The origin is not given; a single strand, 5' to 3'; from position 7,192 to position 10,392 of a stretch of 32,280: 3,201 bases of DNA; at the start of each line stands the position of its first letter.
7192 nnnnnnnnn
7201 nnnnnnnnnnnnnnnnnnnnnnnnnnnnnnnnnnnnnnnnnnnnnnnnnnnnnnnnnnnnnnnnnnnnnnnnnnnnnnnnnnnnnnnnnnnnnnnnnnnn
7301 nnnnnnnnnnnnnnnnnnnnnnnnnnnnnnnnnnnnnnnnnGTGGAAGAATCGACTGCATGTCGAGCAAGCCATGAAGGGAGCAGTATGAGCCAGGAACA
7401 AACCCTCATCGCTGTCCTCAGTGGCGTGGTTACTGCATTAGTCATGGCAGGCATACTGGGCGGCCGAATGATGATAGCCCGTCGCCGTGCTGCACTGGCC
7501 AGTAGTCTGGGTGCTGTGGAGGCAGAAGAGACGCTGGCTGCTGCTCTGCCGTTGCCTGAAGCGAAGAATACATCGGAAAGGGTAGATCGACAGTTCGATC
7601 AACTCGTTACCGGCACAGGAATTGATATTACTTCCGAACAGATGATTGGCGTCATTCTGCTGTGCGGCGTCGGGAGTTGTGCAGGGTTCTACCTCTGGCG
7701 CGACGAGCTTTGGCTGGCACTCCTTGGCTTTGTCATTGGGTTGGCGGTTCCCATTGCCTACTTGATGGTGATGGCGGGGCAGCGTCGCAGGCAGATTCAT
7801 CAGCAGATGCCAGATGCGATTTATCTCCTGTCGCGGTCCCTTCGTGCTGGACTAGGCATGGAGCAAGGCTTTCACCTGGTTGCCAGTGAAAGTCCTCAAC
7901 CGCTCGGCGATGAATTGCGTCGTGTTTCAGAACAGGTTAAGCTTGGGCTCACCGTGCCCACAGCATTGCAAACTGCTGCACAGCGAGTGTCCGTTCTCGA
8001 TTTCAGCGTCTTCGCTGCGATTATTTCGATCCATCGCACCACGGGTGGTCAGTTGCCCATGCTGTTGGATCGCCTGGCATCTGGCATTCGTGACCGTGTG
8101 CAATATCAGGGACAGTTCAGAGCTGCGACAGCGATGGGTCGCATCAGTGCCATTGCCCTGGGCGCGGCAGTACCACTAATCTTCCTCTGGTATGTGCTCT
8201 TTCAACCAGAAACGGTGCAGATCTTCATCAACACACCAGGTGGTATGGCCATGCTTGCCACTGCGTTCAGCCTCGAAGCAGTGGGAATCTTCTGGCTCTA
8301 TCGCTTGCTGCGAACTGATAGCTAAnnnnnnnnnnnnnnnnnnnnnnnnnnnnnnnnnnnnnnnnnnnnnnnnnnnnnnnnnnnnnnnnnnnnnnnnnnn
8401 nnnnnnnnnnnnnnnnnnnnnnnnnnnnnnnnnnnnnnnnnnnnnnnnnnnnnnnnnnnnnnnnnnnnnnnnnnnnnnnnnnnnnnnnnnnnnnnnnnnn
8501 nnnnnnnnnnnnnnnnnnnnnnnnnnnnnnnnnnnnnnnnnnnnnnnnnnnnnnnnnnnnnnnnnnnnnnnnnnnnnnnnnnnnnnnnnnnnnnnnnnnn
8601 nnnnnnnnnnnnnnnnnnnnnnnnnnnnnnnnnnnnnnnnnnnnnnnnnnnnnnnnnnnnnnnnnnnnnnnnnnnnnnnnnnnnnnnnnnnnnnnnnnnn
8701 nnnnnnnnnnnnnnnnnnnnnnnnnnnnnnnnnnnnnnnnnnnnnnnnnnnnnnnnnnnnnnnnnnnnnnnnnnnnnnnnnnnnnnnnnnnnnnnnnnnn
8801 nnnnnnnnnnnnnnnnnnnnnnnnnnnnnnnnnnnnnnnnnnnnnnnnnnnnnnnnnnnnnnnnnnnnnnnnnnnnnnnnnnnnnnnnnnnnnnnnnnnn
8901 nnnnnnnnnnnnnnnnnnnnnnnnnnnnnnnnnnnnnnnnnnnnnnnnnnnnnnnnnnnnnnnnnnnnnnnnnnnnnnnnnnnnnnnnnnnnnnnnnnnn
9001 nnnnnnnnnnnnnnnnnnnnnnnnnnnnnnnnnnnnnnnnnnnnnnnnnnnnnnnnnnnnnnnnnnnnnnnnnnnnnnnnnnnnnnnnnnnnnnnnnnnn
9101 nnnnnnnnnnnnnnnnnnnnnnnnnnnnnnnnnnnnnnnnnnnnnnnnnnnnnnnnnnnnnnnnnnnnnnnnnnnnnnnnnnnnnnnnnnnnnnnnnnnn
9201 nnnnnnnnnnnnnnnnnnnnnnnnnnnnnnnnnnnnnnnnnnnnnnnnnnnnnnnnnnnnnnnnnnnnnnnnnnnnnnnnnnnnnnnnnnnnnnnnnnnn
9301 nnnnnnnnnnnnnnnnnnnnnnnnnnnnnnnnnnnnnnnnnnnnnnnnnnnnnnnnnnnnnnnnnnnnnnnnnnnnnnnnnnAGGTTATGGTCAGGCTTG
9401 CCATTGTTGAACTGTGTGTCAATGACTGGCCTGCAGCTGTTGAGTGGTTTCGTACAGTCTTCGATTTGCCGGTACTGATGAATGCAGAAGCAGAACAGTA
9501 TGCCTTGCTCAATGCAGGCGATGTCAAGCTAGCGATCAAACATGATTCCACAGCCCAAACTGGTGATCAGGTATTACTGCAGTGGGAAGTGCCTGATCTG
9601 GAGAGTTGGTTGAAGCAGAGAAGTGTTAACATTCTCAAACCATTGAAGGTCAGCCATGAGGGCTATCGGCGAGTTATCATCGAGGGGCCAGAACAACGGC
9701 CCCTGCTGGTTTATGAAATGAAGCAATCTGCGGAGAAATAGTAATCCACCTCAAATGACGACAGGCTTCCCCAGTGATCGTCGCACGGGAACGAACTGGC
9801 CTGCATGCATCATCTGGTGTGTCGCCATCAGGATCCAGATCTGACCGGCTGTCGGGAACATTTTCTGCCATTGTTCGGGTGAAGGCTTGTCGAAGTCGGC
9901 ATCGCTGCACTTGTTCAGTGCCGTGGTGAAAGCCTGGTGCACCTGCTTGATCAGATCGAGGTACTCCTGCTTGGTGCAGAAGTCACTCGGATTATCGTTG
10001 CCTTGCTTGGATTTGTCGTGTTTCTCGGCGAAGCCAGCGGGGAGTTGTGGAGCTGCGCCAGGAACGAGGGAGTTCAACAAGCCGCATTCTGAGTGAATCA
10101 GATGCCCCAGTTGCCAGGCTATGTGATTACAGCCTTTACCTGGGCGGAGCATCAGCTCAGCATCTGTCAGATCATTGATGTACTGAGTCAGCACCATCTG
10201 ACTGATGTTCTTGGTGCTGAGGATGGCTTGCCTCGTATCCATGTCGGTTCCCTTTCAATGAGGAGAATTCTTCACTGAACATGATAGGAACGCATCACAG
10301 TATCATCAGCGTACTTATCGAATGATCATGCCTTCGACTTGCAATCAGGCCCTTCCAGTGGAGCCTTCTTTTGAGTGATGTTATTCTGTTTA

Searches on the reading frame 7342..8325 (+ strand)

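Call 31: search_protein_families(library=pfam, proteins=[window:7342-8325:+])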
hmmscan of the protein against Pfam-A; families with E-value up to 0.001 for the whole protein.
window:7342-8325:+ (327 aa): 1 family
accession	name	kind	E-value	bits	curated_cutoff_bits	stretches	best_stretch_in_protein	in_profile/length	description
PF00482.28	T2SSF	-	2.2e-18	66.9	25.2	1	161-285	3-124/125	Type II secretion system (T2SS), protein F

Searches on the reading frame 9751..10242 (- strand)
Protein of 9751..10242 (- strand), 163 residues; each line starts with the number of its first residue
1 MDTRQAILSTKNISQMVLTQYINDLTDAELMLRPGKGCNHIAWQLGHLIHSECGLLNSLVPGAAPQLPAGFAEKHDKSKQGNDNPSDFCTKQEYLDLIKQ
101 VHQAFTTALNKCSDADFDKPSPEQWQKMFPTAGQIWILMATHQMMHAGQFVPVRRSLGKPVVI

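Call 31: search_protein_families(library=pfam, proteins=[window:9751-10242:-])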
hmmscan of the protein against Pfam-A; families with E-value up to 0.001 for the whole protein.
window:9751-10242:- (163 aa): 2 families
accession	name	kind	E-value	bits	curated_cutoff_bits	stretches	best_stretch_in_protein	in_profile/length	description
PF12867.12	DinB_2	-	5.9e-16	59.5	24.8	1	14-149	5-127/128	DinB superfamily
PF05163.17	DinB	-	1.1e-07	32.5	23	1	14-161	15-149/165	DinB family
